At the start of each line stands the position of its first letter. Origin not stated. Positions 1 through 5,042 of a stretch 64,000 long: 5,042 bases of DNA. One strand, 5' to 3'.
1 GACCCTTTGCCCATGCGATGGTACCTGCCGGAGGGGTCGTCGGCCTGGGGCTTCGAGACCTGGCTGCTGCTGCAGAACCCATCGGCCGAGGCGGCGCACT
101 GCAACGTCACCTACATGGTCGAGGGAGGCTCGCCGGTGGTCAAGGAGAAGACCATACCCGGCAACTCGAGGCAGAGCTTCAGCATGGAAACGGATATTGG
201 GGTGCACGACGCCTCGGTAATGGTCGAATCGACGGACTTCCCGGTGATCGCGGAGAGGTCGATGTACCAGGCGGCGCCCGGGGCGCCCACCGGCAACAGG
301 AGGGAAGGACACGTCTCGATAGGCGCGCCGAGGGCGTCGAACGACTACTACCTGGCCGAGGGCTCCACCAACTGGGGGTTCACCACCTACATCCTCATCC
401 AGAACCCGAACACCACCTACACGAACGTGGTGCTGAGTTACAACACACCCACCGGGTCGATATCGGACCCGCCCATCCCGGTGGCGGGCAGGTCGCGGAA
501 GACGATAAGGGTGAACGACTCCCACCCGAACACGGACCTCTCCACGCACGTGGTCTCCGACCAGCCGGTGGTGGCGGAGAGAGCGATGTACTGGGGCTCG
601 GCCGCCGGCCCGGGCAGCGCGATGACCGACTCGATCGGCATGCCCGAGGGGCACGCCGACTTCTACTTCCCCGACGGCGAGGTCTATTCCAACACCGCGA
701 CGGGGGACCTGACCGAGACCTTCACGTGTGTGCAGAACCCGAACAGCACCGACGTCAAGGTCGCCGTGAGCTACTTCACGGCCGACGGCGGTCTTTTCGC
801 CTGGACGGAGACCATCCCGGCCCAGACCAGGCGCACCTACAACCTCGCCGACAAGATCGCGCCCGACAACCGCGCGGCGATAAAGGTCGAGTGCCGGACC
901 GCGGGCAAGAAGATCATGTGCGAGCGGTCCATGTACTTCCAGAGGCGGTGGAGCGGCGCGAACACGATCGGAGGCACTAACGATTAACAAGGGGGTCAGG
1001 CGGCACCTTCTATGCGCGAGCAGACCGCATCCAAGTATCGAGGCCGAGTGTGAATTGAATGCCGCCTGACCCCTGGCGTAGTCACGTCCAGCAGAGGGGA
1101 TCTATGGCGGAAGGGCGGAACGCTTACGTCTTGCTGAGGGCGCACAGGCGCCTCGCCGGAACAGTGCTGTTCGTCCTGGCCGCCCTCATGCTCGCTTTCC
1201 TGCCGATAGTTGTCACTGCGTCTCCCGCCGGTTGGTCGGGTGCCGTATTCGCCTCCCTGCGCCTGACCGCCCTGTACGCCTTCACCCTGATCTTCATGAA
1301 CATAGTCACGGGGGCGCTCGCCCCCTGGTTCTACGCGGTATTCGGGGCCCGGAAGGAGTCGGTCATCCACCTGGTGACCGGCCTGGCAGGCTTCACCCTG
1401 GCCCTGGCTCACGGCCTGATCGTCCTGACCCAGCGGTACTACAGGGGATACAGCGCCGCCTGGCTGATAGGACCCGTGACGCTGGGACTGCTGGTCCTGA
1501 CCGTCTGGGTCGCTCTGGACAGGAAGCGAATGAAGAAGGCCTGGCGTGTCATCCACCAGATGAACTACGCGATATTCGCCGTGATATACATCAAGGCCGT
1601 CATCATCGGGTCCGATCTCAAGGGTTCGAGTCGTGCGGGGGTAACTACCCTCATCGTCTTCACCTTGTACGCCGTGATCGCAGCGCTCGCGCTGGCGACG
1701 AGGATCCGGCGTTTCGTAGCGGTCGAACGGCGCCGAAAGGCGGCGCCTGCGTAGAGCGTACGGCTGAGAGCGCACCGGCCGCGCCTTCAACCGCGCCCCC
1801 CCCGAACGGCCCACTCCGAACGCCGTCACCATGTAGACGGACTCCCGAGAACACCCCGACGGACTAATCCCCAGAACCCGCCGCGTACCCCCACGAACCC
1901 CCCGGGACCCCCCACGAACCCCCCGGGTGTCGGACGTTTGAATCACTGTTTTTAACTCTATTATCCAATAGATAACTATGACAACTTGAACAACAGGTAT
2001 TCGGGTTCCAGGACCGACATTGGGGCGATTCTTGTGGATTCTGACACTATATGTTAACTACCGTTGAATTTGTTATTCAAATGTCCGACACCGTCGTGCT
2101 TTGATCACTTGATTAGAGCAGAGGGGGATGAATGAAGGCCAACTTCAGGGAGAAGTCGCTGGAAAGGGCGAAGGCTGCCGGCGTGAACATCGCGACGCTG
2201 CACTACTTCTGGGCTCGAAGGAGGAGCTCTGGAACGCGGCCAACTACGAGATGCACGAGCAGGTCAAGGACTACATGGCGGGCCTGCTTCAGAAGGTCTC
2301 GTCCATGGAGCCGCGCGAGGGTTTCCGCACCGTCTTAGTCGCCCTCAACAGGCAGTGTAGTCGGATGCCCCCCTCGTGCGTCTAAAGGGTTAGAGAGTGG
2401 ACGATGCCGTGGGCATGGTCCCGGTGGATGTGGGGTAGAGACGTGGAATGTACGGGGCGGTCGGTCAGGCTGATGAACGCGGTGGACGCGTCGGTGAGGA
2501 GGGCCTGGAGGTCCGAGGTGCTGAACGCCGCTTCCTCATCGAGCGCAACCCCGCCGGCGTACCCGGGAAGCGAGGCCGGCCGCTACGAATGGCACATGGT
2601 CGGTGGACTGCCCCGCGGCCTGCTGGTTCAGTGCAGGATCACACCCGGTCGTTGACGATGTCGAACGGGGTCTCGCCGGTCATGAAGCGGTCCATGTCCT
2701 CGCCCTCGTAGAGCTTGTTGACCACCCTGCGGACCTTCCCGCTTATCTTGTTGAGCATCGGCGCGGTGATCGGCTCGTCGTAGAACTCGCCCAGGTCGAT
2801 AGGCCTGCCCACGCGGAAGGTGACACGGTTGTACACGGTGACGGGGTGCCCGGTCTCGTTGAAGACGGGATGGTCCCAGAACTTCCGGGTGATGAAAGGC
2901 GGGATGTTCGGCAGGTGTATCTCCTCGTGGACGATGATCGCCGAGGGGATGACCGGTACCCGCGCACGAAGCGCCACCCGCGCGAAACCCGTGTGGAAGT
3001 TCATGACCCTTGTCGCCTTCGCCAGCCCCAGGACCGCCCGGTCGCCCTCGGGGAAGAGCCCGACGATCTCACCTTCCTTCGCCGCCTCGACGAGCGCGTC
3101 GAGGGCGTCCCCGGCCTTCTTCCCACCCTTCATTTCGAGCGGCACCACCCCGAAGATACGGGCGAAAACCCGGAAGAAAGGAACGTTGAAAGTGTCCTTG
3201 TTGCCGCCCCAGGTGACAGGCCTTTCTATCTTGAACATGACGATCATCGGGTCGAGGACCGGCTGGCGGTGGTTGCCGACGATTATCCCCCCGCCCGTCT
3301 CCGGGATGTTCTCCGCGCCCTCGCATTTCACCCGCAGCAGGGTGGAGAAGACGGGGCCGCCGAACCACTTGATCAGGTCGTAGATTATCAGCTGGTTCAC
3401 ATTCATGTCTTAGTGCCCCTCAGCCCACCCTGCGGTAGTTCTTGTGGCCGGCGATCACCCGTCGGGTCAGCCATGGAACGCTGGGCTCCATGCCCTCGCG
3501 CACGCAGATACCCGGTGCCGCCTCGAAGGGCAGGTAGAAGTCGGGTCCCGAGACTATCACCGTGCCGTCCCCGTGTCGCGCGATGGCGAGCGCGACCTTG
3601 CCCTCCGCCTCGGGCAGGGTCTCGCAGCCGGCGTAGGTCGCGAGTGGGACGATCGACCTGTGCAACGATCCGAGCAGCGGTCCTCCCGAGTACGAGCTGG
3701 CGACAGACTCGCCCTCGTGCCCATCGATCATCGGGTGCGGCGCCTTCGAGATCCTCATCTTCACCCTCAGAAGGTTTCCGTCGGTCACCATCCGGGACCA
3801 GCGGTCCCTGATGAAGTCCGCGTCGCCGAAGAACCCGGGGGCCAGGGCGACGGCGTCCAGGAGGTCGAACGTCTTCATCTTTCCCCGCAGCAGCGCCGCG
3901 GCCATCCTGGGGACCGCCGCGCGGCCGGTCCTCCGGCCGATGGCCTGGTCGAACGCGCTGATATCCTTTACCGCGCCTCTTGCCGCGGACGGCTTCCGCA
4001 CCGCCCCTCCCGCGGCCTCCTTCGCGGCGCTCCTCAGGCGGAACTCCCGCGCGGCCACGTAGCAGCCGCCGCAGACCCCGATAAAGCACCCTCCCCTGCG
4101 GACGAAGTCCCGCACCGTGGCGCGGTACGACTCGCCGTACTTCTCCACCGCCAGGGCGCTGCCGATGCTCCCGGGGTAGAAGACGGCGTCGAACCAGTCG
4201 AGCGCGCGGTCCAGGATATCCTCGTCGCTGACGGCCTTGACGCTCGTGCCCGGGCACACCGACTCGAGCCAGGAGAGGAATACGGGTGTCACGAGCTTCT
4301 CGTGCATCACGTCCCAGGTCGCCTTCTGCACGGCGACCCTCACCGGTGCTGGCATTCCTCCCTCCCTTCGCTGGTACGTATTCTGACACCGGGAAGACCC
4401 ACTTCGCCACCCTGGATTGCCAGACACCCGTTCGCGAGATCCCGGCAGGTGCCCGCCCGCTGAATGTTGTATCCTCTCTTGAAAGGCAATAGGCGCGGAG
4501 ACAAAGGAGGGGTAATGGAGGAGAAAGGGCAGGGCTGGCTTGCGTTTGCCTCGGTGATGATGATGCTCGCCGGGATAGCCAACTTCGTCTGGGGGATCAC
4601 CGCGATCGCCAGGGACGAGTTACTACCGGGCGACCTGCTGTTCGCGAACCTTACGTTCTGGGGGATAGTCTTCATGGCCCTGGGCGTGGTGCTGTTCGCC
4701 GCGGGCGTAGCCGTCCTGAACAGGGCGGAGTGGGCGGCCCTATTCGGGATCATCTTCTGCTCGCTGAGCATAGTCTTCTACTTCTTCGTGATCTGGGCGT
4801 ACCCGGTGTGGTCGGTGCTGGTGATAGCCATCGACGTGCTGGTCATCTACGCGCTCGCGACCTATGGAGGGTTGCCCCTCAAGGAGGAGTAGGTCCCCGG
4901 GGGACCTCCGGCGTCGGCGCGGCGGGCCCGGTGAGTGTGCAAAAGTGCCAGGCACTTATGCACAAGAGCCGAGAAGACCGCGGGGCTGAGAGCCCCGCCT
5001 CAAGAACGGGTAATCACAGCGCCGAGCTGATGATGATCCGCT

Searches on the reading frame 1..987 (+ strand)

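Call 45: search_protein_families(library=pfam, proteins=[window:1-987:+], max_evalue=0.0001)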
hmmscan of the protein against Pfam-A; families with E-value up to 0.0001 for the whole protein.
window:1-987:+ (328 aa): 1 family
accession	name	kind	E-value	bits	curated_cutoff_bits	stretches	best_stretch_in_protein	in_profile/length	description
PF18986.5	DUF5719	-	9.7e-12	45.1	26.2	0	112-191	49-132/319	Family of unknown function (DUF5719)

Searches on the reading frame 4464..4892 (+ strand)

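Call 45: search_protein_families(library=pfam, proteins=[window:4464-4892:+], max_evalue=0.0001)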
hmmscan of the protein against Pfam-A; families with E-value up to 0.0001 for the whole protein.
window:4464-4892:+ (142 aa): 1 family
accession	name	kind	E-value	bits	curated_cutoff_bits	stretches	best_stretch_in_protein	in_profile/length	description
PF23636.1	DUF7144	-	4.9e-28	98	27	1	25-135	1-114/115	Domain of unknown function (DUF7144)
